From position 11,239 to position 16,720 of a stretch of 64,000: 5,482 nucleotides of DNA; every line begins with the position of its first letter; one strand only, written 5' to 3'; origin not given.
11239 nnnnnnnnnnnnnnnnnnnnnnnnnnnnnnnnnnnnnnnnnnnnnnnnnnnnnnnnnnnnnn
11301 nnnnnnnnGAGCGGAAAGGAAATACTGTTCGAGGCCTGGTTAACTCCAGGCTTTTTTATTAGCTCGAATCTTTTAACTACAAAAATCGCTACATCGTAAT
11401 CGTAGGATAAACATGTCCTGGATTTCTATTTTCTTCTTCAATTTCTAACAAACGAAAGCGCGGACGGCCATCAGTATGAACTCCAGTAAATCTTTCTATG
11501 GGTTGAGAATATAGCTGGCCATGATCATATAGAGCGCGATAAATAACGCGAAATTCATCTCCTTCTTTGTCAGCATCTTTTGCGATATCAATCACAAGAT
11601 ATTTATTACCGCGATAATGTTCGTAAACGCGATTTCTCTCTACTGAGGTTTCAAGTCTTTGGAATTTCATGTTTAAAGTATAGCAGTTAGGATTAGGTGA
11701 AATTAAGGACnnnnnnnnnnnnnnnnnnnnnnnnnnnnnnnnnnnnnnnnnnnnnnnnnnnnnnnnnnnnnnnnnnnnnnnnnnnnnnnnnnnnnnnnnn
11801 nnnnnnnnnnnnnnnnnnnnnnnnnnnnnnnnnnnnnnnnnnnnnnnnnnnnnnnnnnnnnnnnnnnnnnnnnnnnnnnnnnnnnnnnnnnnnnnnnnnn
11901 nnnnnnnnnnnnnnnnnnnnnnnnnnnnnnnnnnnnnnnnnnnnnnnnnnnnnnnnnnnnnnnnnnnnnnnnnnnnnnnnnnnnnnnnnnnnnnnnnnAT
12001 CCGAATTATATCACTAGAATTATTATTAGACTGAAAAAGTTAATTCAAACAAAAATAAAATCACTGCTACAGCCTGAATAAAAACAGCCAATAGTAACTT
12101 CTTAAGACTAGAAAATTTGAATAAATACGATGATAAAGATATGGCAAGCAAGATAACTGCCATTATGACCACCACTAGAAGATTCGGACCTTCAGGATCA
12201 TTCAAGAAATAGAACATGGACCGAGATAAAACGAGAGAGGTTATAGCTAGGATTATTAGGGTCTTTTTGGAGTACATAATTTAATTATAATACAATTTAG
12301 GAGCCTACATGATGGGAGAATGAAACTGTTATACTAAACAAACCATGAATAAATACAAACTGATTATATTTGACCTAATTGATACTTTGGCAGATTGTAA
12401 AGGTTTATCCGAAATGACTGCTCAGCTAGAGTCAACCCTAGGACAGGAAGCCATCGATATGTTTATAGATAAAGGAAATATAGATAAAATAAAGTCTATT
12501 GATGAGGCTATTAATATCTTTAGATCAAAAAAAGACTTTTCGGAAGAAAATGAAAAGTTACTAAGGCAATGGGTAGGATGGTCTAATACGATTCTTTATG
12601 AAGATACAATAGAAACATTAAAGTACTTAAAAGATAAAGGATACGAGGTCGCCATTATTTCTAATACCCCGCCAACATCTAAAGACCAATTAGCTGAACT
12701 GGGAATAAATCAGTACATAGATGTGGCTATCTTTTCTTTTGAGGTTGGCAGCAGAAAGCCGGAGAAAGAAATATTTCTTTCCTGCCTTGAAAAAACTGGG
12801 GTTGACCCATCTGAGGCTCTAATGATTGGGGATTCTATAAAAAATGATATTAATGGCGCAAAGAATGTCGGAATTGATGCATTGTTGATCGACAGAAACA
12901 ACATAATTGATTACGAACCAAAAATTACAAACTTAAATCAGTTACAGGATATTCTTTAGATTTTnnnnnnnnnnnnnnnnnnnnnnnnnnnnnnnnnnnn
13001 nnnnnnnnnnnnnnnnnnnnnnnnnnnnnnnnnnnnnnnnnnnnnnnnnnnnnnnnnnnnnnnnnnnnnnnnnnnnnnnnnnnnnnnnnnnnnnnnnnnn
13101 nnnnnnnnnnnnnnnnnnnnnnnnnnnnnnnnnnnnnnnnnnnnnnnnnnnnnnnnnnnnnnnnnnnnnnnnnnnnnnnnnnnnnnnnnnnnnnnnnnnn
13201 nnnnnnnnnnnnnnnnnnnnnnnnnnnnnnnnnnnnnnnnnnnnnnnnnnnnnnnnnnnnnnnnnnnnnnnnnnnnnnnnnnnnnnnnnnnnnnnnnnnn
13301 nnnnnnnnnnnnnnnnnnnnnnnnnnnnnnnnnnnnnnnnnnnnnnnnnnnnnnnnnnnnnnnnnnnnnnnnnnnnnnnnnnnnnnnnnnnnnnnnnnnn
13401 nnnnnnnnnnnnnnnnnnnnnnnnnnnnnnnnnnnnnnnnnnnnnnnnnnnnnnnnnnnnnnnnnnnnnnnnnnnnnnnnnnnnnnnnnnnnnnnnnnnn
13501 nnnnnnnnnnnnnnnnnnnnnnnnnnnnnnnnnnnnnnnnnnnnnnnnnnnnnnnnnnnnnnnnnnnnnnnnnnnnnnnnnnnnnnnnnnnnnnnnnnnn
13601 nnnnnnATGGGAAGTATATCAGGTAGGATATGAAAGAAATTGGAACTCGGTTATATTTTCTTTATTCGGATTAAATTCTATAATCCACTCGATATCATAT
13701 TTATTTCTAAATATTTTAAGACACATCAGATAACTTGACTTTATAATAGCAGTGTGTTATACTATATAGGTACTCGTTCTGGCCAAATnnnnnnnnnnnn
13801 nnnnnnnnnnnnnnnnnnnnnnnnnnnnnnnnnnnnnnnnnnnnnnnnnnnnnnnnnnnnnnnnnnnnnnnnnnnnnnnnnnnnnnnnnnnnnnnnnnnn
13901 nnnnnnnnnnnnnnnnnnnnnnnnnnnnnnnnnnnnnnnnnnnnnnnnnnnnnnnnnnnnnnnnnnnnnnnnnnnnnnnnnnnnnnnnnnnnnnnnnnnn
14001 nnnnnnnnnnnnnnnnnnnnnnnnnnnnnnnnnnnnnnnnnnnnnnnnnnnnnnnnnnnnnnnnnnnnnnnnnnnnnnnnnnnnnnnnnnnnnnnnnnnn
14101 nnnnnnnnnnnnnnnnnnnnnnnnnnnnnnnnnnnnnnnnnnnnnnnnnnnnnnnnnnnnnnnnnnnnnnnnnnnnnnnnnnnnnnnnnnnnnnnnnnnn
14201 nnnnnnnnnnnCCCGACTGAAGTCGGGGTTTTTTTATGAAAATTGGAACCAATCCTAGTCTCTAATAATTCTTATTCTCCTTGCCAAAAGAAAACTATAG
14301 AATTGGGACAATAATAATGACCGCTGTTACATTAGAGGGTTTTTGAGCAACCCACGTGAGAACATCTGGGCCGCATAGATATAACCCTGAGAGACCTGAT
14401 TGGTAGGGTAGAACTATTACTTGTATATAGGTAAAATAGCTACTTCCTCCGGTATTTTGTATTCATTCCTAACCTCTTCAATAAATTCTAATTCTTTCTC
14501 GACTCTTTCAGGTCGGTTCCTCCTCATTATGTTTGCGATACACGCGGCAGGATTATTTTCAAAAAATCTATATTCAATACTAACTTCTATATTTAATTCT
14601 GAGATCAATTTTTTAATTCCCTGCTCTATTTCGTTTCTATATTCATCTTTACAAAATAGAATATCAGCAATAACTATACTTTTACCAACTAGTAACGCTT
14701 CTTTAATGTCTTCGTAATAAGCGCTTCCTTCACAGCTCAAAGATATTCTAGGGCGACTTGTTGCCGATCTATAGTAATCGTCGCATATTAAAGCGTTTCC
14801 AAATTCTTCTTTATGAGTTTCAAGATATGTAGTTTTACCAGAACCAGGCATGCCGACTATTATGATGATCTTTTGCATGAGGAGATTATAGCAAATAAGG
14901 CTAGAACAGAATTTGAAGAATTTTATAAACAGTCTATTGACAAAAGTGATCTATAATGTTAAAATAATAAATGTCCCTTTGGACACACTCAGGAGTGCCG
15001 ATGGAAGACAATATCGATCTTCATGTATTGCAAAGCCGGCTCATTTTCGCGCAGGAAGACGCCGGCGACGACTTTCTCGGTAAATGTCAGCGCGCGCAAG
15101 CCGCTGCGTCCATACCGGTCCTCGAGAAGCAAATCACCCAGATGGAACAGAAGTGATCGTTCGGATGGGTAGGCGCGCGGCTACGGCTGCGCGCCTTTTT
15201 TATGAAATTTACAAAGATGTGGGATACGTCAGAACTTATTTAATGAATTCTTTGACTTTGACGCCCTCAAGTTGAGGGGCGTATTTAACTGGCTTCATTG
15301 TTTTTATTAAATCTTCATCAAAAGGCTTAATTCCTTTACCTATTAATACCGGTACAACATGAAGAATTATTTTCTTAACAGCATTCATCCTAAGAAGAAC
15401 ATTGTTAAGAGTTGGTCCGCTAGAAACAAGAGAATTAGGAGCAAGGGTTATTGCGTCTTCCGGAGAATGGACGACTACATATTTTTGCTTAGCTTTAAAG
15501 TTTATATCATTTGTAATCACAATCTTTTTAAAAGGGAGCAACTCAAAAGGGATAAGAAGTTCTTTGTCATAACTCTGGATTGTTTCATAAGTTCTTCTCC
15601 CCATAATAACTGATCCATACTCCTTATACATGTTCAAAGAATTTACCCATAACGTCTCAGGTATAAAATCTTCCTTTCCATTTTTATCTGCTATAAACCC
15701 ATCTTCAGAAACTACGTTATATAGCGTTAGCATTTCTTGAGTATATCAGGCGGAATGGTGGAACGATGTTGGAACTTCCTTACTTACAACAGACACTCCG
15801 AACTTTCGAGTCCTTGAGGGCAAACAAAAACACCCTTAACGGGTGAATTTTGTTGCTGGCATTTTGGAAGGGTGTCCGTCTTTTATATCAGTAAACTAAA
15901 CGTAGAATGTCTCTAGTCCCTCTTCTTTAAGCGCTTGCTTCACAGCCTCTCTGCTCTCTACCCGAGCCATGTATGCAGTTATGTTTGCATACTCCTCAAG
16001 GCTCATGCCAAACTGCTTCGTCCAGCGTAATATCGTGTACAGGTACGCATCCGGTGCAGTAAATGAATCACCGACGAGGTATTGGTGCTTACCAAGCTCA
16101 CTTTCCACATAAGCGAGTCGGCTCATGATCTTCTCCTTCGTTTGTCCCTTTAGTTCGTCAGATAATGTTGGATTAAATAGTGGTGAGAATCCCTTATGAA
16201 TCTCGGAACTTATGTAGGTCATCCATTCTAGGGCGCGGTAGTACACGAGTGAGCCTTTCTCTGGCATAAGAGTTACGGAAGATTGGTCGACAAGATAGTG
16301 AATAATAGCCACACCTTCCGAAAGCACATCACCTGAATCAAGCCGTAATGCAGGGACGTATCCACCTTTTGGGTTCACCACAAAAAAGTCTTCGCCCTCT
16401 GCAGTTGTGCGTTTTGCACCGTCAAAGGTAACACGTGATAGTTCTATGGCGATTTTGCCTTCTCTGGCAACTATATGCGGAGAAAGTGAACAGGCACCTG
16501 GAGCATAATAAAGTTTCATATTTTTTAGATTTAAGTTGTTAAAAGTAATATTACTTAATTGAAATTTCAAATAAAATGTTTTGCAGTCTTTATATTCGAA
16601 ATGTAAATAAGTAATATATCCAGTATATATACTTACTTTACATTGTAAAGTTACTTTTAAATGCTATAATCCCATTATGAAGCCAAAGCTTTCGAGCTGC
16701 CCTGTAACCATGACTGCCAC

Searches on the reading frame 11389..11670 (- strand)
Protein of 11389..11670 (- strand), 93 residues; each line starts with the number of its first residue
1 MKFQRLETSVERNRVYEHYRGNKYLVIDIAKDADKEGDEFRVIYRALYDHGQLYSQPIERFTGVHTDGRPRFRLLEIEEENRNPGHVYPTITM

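Call 87: search_protein_families(library=pfam, proteins=[window:11389-11670:-], max_evalue=0.00001)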
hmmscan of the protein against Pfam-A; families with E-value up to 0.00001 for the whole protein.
window:11389-11670:- (93 aa): 1 family
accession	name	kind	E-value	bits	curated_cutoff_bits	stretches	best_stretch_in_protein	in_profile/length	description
PF07866.17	DUF1653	-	8.1e-13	49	23.5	1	15-73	2-61/62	Protein of unknown function (DUF1653)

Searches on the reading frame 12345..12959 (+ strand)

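Call 86: search_protein_families(library=pfam, proteins=[window:12345-12959:+], max_evalue=0.00001)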
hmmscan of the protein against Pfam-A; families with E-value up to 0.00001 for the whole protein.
window:12345-12959:+ (204 aa): 3 families
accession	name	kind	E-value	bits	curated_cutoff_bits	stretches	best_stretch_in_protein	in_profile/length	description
PF13419.12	HAD_2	-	1.5e-25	90.8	23.8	1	7-181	1-177/178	Haloacid dehalogenase-like hydrolase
PF00702.32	Hydrolase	-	3.3e-25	90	26.4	1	4-176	1-191/191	haloacid dehalogenase-like hydrolase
PF13242.12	Hydrolase_like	-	2.1e-12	47.2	22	1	137-183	3-49/75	HAD-hyrolase-like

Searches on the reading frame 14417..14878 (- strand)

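Call 86: search_protein_families(library=pfam, proteins=[window:14417-14878:-], max_evalue=0.00001)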
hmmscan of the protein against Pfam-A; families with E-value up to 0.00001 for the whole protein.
window:14417-14878:- (153 aa): 1 family
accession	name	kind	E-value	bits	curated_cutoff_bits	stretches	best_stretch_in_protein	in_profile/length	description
PF13671.12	AAA_33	-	8.3e-08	33.1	27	1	5-132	2-132/143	AAA domain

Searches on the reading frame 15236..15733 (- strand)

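Call 86: search_protein_families(library=pfam, proteins=[window:15236-15733:-], max_evalue=0.00001)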
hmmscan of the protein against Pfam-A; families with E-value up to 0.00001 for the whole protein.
window:15236-15733:- (165 aa): 1 family
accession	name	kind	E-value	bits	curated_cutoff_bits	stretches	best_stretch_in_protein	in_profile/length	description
PF01872.23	RibD_C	-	1.5e-08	35.1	24.1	0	102-150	136-187/197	RibD C-terminal domain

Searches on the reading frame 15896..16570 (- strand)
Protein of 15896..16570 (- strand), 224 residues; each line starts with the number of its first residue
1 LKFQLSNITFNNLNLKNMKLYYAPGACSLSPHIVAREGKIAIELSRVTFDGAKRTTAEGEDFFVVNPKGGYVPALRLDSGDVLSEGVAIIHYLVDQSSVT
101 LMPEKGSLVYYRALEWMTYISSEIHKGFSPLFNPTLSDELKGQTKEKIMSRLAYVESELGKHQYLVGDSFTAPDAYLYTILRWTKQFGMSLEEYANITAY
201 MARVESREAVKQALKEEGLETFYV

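Call 86: search_protein_families(library=pfam, proteins=[window:15896-16570:-], max_evalue=0.00001)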
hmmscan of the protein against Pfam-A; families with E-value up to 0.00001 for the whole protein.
window:15896-16570:- (224 aa): 4 families
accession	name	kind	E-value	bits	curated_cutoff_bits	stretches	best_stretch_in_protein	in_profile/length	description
PF00043.30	GST_C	-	2.7e-13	50.4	20.7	1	121-208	3-93/93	Glutathione S-transferase, C-terminal domain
PF14497.11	GST_C_3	-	6.5e-09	36.4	21.6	1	143-216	26-103/104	Glutathione S-transferase, C-terminal domain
PF13410.11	GST_C_2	-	1.6e-06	28.6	24.9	1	146-203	9-69/69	Glutathione S-transferase, C-terminal domain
PF13409.12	GST_N_2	-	3.9e-06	27.8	25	1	28-95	5-69/70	Glutathione S-transferase, N-terminal domain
